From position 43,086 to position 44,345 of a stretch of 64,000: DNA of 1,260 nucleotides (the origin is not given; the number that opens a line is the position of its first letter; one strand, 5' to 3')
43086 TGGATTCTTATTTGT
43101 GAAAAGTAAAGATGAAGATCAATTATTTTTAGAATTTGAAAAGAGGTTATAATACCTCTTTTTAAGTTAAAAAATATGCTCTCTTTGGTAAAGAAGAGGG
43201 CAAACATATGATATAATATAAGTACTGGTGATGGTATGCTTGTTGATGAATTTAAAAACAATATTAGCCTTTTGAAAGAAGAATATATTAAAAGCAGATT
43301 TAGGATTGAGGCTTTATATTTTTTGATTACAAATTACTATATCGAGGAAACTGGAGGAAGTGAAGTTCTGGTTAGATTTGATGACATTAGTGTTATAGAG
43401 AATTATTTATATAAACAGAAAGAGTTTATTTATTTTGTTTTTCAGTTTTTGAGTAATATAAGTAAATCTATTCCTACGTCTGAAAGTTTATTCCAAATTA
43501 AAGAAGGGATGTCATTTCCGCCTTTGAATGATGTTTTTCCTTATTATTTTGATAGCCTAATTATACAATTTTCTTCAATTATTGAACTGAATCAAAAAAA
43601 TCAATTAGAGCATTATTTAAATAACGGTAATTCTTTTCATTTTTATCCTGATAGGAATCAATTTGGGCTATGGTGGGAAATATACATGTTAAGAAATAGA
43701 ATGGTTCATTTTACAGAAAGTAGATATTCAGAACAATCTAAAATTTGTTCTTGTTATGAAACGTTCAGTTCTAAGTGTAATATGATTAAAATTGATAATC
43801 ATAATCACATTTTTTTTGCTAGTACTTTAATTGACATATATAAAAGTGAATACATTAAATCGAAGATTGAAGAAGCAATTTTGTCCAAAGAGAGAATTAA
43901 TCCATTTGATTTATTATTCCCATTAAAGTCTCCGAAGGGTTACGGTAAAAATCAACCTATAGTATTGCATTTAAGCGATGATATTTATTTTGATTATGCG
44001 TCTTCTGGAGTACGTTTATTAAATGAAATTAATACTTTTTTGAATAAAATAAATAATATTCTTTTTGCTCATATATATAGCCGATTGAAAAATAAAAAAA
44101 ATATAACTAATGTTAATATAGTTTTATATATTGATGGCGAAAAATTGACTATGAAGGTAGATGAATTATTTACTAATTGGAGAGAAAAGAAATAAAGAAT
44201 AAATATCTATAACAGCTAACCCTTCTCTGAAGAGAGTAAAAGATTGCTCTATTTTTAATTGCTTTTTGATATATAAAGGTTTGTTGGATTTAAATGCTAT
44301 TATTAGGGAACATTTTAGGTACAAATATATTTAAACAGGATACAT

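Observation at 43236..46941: Small accessory islet: Rx4H (HEPN-like) protein, duplicated-domain secreted protein, HigB-like toxin + HTH-ImmA/IrrE regulator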

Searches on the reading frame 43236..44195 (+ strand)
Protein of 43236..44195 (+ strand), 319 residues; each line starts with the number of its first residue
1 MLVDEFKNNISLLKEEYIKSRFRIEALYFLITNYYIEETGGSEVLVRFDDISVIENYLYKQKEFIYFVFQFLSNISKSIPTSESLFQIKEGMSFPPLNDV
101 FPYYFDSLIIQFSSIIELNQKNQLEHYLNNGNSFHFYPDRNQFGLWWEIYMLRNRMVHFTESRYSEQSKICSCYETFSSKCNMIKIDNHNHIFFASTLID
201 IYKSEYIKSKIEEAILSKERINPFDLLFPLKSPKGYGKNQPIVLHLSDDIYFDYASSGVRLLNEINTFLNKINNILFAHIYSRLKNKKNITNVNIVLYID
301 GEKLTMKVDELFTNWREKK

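Call 3: search_protein_families(library=pfam, proteins=[window:43236-44195:+], max_evalue=1)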
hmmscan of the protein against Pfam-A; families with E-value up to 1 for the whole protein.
window:43236-44195:+ (319 aa): 1 family
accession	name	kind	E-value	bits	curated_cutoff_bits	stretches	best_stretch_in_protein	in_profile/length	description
PF01740.26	STAS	-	0.025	14.8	22.6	1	188-272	8-71/106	STAS domain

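Call 4: search_protein_families(library=padloc, proteins=[window:43236-44195:+], max_evalue=1)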
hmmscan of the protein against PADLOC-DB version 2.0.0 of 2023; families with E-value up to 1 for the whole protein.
window:43236-44195:+ (319 aa): 0 families

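Call 5: search_protein_families(library=ncbifam, proteins=[window:43236-44195:+], max_evalue=1)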
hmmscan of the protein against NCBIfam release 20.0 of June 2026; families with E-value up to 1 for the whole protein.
window:43236-44195:+ (319 aa): 0 families

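Call 9: find_homologous_proteins(query=window:43236-44195:+, max_evalue=0.001)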
Query window:43236-44195:+ (319 aa): 31 proteins with E <= 0.001 among 3103 candidates.
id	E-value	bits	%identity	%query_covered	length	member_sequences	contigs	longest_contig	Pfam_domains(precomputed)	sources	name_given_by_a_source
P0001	1.7e-207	706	100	100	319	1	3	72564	-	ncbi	-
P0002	2.3e-148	512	73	100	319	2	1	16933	-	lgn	-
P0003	1.2e-98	348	53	98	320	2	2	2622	-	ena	-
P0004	7.8e-91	323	49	98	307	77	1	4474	-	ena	-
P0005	8.8e-90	319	49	98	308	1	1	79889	-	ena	-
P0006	6.7e-89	316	47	98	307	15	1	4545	-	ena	-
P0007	8.2e-81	290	48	98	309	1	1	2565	-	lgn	-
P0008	2.1e-80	289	48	98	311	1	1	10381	-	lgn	-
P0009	1.4e-78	283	51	88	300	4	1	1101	-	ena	-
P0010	1.1e-57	214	40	92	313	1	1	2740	-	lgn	-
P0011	6.7e-57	211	38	98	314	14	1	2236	-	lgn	-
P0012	5.2e-56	208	38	91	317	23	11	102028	-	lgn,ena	-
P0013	2.2e-55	206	40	88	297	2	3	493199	-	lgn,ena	-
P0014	1.0e-53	201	38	98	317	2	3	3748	-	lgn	-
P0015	1.9e-51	193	45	73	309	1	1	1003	-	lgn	-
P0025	2.1e-47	180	37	97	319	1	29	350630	-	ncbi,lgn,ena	ncbi:MAG: hypothetical protein V8R81_09880 [Clostridia bacterium]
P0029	2.6e-45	173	38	82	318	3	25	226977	-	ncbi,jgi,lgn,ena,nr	ncbi:MAG: hypothetical protein E7310_05775 [Clostridiales bacterium]|nr:hypothetical protein [Clostr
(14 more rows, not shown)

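Call 14: find_encoding_contigs(protein=P0001, flank=6000, max_places=4)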
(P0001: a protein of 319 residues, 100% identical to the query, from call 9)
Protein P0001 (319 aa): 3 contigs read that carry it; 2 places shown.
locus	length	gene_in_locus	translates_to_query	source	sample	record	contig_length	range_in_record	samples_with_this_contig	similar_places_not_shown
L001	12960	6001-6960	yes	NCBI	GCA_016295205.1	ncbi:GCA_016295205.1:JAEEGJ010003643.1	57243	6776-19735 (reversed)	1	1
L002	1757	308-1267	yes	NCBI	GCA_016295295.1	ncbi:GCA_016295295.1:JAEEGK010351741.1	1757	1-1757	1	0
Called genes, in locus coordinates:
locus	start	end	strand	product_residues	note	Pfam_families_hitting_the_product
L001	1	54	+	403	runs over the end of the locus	PF00512:HisKA, PF02518:HATPase_c, PF13589:HATPase_c_3 (weak)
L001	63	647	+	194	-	-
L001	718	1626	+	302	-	-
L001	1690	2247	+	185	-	-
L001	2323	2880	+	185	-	-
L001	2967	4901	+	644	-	PF00580:UvrD-helicase, PF13245:AAA_19 (faint), PF01443:Viral_helicase1 (faint), PF13538:UvrD_C_2 (weak)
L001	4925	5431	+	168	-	PF14512:TM1586_NiRdase (faint), PF00881:Nitroreductase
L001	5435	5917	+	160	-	PF13302:Acetyltransf_3, PF00583:Acetyltransf_1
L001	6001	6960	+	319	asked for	-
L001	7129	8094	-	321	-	-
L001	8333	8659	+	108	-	-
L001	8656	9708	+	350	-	PF01381:HTH_3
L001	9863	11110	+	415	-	PF02274:ADI, PF19420:DDAH_eukar (faint)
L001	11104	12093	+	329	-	PF02729:OTCace_N, PF00185:OTCace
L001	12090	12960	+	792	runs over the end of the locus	PF00696:AA_kinase, PF03606:DcuC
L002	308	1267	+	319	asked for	-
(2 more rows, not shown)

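Call 15: find_encoding_contigs(protein=P0025, flank=6000, max_places=4)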
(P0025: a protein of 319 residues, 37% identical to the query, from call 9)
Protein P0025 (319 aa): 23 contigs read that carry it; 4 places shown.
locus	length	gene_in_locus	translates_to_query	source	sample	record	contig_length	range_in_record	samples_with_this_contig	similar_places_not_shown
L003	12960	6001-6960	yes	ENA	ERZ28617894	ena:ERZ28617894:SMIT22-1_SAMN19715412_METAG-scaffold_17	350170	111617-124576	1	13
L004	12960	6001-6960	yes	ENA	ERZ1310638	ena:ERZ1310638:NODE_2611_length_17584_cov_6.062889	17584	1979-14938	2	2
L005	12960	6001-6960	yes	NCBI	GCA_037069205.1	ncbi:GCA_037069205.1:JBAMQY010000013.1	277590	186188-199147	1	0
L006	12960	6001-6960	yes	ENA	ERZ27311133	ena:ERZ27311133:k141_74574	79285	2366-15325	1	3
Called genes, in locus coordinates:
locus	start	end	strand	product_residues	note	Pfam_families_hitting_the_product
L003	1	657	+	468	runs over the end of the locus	PF07501:G5, PF01832:Glucosaminidase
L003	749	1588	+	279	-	-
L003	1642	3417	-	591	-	PF06100:MCRA, PF13450:NAD_binding_8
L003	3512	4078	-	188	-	PF14278:TetR_C_8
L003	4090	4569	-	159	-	PF01467:CTP_transf_like (faint), PF08218:Citrate_ly_lig (faint)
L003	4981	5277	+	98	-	PF13310:Virulence_RhuM (weak)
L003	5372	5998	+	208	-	PF13310:Virulence_RhuM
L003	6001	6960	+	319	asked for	-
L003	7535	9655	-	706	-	PF01751:Toprim, PF13662:Toprim_4 (weak), PF01131:Topoisom_bac, PF01396:Zn_ribbon_Top1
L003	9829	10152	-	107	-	PF20124:DUF6514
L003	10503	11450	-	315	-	PF06161:DUF975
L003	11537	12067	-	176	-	PF01863:YgjP-like, PF10263:SprT-like (weak)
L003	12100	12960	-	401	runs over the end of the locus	PF00817:IMS, PF11798:IMS_HHH (faint), PF21999:IMS_HHH_1 (weak), PF11799:IMS_C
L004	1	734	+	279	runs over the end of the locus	-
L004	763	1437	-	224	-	-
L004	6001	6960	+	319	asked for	-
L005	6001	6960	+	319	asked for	-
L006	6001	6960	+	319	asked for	-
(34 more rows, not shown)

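Call 16: find_encoding_contigs(protein=P0012, flank=5000, max_places=3)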
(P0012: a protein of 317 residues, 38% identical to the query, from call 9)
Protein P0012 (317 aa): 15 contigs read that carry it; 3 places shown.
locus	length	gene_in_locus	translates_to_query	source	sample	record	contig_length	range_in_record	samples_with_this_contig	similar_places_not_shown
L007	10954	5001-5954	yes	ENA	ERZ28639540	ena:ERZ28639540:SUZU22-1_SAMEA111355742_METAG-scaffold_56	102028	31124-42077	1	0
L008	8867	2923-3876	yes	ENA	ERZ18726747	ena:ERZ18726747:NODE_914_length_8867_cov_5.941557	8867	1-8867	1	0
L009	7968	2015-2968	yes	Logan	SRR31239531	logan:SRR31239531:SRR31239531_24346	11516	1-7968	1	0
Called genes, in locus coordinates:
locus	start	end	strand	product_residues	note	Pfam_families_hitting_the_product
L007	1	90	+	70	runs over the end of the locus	-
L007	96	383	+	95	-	-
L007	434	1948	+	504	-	PF13401:AAA_22 (faint), PF04851:ResIII (faint), PF09848:SLFN-g3_helicase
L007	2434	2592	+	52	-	-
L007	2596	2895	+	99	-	PF13730:HTH_36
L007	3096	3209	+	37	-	-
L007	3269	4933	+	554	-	PF00239:Resolvase, PF07508:Recombinase, PF13408:Zn_ribbon_recom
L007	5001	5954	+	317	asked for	-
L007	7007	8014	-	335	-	PF01820:Dala_Dala_lig_N, PF02222:ATP-grasp, PF07478:Dala_Dala_lig_C, PF02786:CPSase_L_D2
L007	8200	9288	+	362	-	PF01743:PolyA_pol, PF12627:PolyA_pol_RNAbd, PF13735:tRNA_NucTran2_2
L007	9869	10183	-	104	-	PF02643:DUF192 (faint)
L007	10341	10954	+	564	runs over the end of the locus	PF13200:DUF4015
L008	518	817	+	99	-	PF13730:HTH_36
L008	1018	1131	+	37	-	-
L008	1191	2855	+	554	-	PF00239:Resolvase, PF07508:Recombinase, PF13408:Zn_ribbon_recom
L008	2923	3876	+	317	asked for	-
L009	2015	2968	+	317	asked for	-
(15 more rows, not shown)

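Call 17: find_encoding_contigs(protein=P0029, flank=5000, max_places=3)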
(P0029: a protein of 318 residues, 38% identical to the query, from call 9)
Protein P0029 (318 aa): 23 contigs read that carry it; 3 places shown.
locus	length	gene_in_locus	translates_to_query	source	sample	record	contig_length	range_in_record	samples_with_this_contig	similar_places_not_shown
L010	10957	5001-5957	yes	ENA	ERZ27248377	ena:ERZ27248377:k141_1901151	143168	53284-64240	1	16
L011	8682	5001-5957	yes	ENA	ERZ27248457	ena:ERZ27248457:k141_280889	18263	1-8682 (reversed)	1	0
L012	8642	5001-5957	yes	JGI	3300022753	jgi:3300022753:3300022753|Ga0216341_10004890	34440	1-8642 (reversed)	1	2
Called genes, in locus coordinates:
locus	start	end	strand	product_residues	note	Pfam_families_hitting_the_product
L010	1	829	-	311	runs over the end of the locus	PF03690:MYG1_exonuc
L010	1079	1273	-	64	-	PF04070:DUF378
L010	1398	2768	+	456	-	PF01938:TRAM, PF05958:tRNA_U5-meth_tr, PF02475:TRM5-TYW2_MTfase (weak), PF03602:Cons_hypoth95, PF05175:MTS (weak), PF09445:Methyltransf_15, PF13649:Methyltransf_25 (weak), PF13847:Methyltransf_31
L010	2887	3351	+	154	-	PF00583:Acetyltransf_1, PF13673:Acetyltransf_10, PF13527:Acetyltransf_9 (weak), PF13508:Acetyltransf_7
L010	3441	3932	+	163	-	-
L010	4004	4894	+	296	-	PF02498:Bro-N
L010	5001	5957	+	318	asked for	-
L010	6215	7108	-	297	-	PF01545:Cation_efflux, PF16916:ZT_dimer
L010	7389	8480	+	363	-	PF00583:Acetyltransf_1 (weak), PF13673:Acetyltransf_10 (weak)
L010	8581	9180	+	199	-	PF06941:NT5C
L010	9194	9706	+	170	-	PF10688:Imp-YgjV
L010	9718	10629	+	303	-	PF13509:S1_2 (faint), PF21710:Spt6_S1 (faint), PF00575:S1, PF23459:S1_RRP5 (faint), PF00575:S1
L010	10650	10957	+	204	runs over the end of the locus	-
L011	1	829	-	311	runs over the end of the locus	PF03690:MYG1_exonuc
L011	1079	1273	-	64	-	PF04070:DUF378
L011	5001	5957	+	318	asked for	-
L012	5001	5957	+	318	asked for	-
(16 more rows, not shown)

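Call 18: find_encoding_contigs(protein=P0005, flank=5000, max_places=2)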
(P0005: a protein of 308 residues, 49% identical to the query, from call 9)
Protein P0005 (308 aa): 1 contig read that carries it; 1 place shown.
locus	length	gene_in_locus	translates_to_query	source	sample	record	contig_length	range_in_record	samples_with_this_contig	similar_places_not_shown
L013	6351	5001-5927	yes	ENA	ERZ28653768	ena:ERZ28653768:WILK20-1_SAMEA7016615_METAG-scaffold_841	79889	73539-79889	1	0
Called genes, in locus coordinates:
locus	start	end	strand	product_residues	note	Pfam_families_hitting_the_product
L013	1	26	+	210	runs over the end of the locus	PF01551:Peptidase_M23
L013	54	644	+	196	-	-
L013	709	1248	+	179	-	PF02482:Ribosomal_S30AE, PF16321:Ribosom_S30AE_C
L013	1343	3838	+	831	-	PF07517:SecA_DEAD, PF00270:DEAD (faint), PF01043:SecA_PP_bind, PF21090:P-loop_SecA, PF07516:SecA_SW, PF02810:SEC-C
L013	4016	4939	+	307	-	PF00069:Pkinase (faint), PF01636:APH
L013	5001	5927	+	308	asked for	-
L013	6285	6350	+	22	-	?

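Call 24: predict_structure(alignment_id=A1)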
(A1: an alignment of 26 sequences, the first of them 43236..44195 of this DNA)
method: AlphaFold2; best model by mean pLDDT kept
length: 319 residues; sequences in the alignment: 26
mean_pLDDT: 84.9   pTM: 0.88
mean pLDDT of the five models: 84.9, 83.7, 83.0, 82.6, 80.1
residues with pLDDT >= 90: 138; 70-90: 139; 50-70: 38; < 50: 4
segments of 3 or more residues with pLDDT < 50: 317-319
pLDDT, mean of each block of 10 residues (from residue 1): 92 96 96 88 74 94 97 88 59 83 94 92 91 89 92 73 71 72 86 87 87 81 71 82 67 93 97 94 85 89 91 61
secondary structure, 60 per line:
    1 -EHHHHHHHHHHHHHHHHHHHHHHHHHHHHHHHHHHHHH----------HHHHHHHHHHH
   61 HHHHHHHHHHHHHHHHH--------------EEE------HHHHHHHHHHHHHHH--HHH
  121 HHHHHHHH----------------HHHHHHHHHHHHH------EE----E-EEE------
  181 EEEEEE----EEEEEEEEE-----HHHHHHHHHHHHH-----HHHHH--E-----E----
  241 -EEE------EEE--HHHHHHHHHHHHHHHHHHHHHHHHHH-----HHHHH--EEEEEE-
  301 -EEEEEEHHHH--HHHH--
elements in order: H3-39 H50-77 E92-94 H101-115 H118-128 H145-157 E172-174 E181-186 E191-199 H205-217 H223-227 E242-244 E251-253 H256-281 H287-291 E294-299 E302-307 H308-311 H314-317

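Call 29: fold_search(model_id=the predicted structure, library=pdb)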
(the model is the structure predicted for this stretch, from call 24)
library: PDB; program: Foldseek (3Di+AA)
matches with E <= 10: 62; with E <= 0.001: 0
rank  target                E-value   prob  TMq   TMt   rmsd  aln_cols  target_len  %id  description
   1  7zw1_A                9.7e-01  0.04  0.15  0.15  23.3       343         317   11  Human PRPH2-ROM1 hetero-dimer (released 2022-11-16)
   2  7y9n_A                1.2e+00  0.06  0.16  0.21  18.6       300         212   11  an engineered 5-helix bundle derived from SARS-CoV-2 S2 in complex with HR2P (released 2022-08-17)
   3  4h5y                  1.7e+00  0.01  0.11  0.07  28.2       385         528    8  High-resolution crystal structure of Legionella pneumophila LidA (60-594) (released 2013-09-25)
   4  7ytb_B                2.9e+00  0.08  0.27  0.33  16.9       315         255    9  Crystal structure of Kin4B8 (released 2023-03-15)
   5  8iyj_D1               2.9e+00  0.04  0.18  0.15  41.4       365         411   13  Cryo-EM structure of the 48-nm repeat doublet microtubule from mouse sperm (released 2023-07-05)
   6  8i2z                  3.2e+00  0.09  0.29  0.35  16.6       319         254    9  Cryo-EM structure of the zeaxanthin-bound kin4B8 (released 2023-03-29)
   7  8wp1_A                3.5e+00  0.03  0.18  0.19  23.4       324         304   11  Cryo-EM structure of SUCR1 in complex with cis-epoxysuccinic acid and Gi proteins (released 2024-09-11)
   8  9cpb_5T               3.5e+00  0.02  0.15  0.16  43.1       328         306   12  Atomic model of bovine Fallopian tube cilia doublet microtubule (48-nm periodicity) (released 2024-10-30)
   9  5jdo_A                3.9e+00  0.05  0.20  0.25  24.0       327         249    9  T. congolense haptoglobin-haemoglobin receptor in complex with haemoglobin (released 2016-04-27)
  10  3fal_D                3.9e+00  0.02  0.13  0.16  21.2       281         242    9  humanRXR alpha & mouse LXR alpha complexed with Retenoic acid and GSK2186 (released 2009-04-14)
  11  9uyn_R                4.1e+00  0.05  0.19  0.20  13.4       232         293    9  Cryo-EM structure of the G protein-coupled receptor 1 (GPR1) bound to beta-arrestin 1 in ligand-free state (released 2025-11-19)
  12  8oyv_B                4.3e+00  0.08  0.18  0.26   7.9       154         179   16  De novo designed Claudin fold CLF_4 (released 2023-10-18)
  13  3sfv_B                4.5e+00  0.02  0.15  0.14  25.8       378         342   10  Crystal structure of the GDP-bound Rab1a S25N mutant in complex with the coiled-coil domain of LidA from Legionella pn (released 2012-04-18)
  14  3ddl_A                4.8e+00  0.04  0.24  0.28  16.5       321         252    9  Crystallographic Structure of Xanthorhodopsin, a Light-Driven Ion Pump with Dual Chromophore (released 2008-10-14)
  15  8to0_Ag               4.8e+00  0.03  0.19  0.16  50.4       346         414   13  48-nm repeating structure of doublets from mouse sperm flagella (released 2023-11-01)
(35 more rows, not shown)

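Call 31: search_protein_families(library=pfam, alignment_id=A1, max_evalue=5)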
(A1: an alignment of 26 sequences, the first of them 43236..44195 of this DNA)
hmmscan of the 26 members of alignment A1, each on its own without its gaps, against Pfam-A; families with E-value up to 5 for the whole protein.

A. member 1, window:43236-44195:+ (319 aa): 1 family
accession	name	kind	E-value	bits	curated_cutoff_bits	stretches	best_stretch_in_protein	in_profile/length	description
PF01740.26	STAS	-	0.025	14.8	22.6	1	188-272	8-71/106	STAS domain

B. families by the number of members that match (of 26 scanned): 11 families
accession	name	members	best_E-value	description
PF14689.11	SPOB_a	2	0.041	Sensor_kinase_SpoOB-type, alpha-helical domain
PF09562.16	RE_LlaMI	1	0.00077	LlaMI restriction endonuclease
PF08862.16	DUF1829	1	0.0015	Domain of unknown function DUF1829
PF03105.24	SPX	1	0.0076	SPX domain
PF01740.26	STAS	1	0.025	STAS domain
PF23333.1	VWC2L_1st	1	0.039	VWC2L-like, N-terminal domain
PF01388.27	ARID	1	0.12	ARID/BRIGHT DNA binding domain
PF21780.2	DUF6875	1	0.13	Domain of unknown function (DUF6875)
PF01051.27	Rep3_N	1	2.1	Initiator Replication protein, WH1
PF20622.4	Big_15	1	3.3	Bacterial Ig domain (Big_16)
PF24132.1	DUF7399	1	4.2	Family of unknown function (DUF7399)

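Call 32: search_solved_structures(query=A1, max_evalue=10, show_alignments=3)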
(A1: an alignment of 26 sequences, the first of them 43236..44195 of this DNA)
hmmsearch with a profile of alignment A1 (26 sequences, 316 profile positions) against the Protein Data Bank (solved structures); distinct sequences matched with E-value up to 10: 1.
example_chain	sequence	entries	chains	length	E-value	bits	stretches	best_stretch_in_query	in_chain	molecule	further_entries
1xm7_A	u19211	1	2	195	0.027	16.7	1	59-144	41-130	hypothetical protein aq_1665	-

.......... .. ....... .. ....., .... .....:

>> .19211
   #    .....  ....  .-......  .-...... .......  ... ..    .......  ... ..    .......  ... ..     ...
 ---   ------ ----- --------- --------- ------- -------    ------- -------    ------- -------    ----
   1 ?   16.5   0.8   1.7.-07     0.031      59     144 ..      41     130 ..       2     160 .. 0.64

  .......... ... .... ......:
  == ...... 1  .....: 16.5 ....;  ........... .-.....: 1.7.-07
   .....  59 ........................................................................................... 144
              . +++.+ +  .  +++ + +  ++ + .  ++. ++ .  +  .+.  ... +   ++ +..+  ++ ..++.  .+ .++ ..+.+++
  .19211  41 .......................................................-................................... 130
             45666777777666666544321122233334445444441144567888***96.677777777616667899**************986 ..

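Call 39: find_encoding_contigs(protein=P0002, flank=8000, max_places=3)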
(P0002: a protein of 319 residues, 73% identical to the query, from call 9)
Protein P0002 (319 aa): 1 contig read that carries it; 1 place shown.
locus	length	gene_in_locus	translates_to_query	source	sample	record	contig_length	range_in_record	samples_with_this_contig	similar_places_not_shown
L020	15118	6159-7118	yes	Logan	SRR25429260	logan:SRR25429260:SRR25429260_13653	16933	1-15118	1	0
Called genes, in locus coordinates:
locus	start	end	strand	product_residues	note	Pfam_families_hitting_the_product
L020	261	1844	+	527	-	-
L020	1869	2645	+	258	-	PF00106:adh_short, PF01073:3Beta_HSD (weak), PF08659:KR, PF13561:adh_short_C2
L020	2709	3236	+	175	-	PF06210:DUF1003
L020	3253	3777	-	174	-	-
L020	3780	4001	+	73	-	-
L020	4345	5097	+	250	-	PF19368:WHD_AraR, PF21906:WHD_NrtR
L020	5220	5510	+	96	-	-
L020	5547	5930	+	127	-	PF04266:ASCH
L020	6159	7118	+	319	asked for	-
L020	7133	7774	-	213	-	PF00589:Phage_integrase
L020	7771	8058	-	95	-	-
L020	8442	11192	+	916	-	PF03235:GmrSD_N, PF07510:GmrSD_C, PF14267:DUF4357, PF18899:DUF5655 (weak)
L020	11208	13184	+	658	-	PF09491:RE_AlwI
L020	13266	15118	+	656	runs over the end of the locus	PF02086:MethyltransfD12, PF03602:Cons_hypoth95 (faint), PF02086:MethyltransfD12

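Call 44: search_protein_representatives(alignment_id=A1)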
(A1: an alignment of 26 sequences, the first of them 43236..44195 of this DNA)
Query: 26 sequences, 316 profile positions. Proteins with E-value up to 0.001 (for the whole library): 91; up to 1e-10: 74; up to 1e-30: 34. The best 91 are listed.
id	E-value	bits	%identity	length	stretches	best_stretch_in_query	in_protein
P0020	4.0e-129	446.6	-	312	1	1-315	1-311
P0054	3.5e-124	430.3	-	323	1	1-314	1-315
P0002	2.8e-123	427.4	-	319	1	1-314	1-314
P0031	2.3e-103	362.0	-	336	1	1-314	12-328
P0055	1.4e-97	342.9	-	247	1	70-314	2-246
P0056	5.4e-95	334.4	-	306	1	1-312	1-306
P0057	4.0e-94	331.6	-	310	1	1-314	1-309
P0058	2.0e-86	306.3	-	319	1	1-314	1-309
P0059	7.1e-76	271.6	-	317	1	1-313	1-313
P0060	3.5e-73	262.8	-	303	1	1-312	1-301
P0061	5.6e-69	249.0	-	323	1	1-313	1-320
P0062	1.3e-67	244.5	-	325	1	1-314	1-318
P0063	1.4e-66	241.1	-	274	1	1-277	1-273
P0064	3.5e-64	233.2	-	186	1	134-314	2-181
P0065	1.1e-59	218.4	-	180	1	1-178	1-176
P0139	8.0e-05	38.2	-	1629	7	173-214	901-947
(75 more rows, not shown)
